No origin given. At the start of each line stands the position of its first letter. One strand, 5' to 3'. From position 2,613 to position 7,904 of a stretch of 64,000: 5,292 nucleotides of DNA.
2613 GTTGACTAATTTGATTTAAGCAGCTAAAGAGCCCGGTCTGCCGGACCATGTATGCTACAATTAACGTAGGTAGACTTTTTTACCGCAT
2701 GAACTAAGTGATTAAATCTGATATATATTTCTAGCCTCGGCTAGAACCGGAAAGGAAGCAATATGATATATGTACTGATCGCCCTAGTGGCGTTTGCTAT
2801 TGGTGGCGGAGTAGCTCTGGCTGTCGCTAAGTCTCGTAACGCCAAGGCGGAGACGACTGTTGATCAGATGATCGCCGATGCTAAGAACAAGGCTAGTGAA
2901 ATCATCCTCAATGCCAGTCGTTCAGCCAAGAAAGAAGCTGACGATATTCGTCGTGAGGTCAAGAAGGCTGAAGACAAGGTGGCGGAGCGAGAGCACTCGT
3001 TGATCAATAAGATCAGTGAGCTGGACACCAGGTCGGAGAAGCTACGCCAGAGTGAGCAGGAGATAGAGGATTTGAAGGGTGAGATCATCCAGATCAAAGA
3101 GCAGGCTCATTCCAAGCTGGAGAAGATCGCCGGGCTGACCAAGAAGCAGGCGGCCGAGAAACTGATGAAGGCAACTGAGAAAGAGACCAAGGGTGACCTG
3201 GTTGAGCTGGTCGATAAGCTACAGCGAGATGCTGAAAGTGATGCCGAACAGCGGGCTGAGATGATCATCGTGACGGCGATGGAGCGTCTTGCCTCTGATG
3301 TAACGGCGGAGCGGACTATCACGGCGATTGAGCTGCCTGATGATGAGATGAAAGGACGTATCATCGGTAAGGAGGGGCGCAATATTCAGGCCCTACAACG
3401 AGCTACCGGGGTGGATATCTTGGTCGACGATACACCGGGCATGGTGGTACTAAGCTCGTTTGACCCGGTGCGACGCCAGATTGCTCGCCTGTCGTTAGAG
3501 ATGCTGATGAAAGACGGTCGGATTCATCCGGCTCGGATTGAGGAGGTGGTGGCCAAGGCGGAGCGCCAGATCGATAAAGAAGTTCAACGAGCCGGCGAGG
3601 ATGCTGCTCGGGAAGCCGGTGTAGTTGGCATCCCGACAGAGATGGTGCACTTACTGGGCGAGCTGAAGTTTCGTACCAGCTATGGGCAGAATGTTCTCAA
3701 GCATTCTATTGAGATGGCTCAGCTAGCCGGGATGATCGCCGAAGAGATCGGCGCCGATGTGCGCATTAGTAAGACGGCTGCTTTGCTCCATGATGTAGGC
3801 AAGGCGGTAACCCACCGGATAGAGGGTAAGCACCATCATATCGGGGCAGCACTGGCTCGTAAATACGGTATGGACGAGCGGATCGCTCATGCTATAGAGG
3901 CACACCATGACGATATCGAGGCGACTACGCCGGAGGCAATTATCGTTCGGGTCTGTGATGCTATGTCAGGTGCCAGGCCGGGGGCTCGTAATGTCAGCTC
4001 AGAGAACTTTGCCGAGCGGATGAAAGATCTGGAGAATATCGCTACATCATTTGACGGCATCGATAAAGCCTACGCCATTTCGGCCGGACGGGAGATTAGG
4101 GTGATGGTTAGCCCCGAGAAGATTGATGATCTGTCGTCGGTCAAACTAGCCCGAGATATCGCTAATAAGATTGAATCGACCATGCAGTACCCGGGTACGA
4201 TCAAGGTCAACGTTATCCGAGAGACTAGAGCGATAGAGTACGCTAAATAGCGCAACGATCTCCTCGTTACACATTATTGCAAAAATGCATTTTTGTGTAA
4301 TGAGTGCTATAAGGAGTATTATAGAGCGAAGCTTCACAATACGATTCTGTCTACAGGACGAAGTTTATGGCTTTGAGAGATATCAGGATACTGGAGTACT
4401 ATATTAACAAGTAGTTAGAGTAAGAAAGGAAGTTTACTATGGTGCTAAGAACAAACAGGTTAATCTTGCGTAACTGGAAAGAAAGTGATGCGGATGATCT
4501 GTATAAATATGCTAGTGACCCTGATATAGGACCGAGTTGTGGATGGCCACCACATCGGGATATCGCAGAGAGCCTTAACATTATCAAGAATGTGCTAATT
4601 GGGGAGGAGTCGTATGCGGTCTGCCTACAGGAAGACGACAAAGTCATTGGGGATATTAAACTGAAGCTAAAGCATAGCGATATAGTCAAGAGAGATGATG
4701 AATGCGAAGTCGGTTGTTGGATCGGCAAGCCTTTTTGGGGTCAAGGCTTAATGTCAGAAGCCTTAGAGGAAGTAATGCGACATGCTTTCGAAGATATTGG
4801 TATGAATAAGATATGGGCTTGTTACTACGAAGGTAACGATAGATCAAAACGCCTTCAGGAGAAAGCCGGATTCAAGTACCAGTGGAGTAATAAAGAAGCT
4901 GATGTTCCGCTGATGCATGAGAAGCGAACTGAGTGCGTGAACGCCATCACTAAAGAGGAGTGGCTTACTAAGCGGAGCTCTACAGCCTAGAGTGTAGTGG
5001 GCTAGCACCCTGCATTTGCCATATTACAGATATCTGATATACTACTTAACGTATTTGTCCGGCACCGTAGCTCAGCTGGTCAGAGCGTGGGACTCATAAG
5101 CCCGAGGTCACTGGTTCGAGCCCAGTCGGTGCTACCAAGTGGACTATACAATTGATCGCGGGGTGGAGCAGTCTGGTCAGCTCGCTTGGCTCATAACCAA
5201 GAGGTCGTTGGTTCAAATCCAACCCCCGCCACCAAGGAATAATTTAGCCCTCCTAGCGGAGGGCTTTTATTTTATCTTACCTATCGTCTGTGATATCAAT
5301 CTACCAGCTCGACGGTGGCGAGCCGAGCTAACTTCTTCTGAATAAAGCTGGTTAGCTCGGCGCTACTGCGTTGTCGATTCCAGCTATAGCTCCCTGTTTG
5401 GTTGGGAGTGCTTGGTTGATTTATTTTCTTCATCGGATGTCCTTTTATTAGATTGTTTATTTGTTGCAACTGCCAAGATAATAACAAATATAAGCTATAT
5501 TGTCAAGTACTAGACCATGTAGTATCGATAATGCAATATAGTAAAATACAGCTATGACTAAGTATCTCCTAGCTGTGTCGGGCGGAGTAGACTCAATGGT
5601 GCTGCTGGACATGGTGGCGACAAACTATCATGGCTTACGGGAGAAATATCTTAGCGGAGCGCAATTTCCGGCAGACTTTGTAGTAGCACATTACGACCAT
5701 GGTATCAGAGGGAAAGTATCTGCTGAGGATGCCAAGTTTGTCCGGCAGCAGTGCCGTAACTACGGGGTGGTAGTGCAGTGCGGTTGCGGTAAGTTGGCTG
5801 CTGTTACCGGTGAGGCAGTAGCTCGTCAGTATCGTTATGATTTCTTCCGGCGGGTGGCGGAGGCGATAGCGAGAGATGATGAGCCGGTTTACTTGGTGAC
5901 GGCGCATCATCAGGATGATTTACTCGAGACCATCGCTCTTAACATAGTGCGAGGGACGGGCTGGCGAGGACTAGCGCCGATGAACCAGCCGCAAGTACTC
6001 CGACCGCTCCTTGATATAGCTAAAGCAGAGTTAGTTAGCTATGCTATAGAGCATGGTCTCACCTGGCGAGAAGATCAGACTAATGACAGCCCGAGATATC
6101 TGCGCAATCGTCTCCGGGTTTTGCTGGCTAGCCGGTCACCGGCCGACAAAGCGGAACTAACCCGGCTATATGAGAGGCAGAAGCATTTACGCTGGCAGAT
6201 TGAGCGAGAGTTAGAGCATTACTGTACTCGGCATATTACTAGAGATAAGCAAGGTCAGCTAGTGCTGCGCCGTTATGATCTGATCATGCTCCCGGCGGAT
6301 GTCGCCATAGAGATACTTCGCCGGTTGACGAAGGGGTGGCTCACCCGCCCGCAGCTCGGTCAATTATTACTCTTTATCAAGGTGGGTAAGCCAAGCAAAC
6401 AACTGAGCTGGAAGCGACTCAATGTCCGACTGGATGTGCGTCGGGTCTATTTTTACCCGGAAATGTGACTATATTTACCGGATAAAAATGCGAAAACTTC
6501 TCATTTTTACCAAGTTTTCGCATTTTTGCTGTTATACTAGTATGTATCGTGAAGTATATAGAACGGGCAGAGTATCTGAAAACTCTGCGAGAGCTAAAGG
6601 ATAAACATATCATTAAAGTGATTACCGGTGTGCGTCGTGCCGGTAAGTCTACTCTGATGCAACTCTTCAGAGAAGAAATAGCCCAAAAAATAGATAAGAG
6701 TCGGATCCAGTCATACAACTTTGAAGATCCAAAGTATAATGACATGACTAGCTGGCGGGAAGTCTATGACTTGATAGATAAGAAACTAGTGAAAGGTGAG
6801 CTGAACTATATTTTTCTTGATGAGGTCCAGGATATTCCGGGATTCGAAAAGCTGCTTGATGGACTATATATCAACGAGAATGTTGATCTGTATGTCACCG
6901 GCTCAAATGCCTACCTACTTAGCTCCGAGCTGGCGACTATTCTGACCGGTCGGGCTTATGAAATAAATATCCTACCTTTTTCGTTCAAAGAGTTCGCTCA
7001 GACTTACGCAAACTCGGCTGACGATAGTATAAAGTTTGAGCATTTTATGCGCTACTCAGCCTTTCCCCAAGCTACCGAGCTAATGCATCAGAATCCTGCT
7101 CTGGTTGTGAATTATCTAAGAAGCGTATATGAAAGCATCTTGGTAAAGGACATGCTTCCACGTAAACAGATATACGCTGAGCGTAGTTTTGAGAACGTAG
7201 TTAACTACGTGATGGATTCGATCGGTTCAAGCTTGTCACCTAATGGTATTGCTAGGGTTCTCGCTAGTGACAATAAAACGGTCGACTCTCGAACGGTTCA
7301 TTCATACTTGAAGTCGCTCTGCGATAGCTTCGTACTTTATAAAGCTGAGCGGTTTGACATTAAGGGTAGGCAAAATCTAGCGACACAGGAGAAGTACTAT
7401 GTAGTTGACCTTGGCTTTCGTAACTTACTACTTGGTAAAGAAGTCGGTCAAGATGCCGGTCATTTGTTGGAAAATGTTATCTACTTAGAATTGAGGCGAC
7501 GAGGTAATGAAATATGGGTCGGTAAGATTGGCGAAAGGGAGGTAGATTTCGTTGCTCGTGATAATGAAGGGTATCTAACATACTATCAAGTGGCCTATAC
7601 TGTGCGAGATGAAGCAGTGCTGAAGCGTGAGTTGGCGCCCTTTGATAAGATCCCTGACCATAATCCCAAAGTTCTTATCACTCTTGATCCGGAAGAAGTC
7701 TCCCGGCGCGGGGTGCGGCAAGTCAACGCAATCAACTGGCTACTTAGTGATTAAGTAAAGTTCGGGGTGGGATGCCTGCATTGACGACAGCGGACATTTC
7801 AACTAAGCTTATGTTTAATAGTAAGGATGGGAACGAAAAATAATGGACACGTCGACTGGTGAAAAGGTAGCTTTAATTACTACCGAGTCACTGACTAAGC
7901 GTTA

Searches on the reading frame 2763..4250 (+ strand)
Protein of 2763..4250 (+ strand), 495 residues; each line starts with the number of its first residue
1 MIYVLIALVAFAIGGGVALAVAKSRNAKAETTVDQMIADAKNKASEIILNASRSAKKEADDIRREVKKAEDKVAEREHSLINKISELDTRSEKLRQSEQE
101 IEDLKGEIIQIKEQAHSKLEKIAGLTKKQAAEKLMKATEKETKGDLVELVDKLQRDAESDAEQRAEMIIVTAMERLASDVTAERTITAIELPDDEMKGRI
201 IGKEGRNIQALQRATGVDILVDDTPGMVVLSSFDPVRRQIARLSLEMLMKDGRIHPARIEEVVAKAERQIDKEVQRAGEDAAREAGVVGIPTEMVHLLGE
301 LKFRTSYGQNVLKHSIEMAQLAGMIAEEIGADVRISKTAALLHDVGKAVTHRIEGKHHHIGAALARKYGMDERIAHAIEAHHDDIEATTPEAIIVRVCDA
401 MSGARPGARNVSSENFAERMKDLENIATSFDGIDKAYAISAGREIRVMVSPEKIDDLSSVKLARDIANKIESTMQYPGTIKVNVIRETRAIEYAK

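Call 75: search_protein_families(library=pfam, proteins=[window:2763-4250:+], max_evalue=0.001)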
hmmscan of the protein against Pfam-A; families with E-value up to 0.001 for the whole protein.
window:2763-4250:+ (495 aa): 5 families
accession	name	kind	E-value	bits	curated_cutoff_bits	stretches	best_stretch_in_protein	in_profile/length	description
PF12072.13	RNase_Y_N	-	9.8e-20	71.3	32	1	2-179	5-200/201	RNase Y N-terminal region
PF01966.28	HD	-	1e-19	71.4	22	1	311-402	1-114/116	HD domain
PF00013.35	KH_1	-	2.5e-07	30.8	21.5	1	190-240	5-59/66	KH domain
PF08668.18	HDOD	-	3.8e-07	30.2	22.9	1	310-351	94-136/196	HDOD domain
PF13083.13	KH_KhpA-B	-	0.00022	21.5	32.1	1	174-212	16-55/73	KhpA/KhpB, KH domain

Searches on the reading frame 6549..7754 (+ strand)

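Call 75: search_protein_families(library=pfam, proteins=[window:6549-7754:+], max_evalue=0.001)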
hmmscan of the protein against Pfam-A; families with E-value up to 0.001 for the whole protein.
window:6549-7754:+ (401 aa): 2 families
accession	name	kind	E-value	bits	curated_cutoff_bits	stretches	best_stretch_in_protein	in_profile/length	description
PF13173.12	AAA_14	-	1.3e-31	109.8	27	1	22-149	4-128/129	AAA domain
PF13635.12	DUF4143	-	6.7e-16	58.9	28.1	1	200-350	2-159/160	Domain of unknown function (DUF4143)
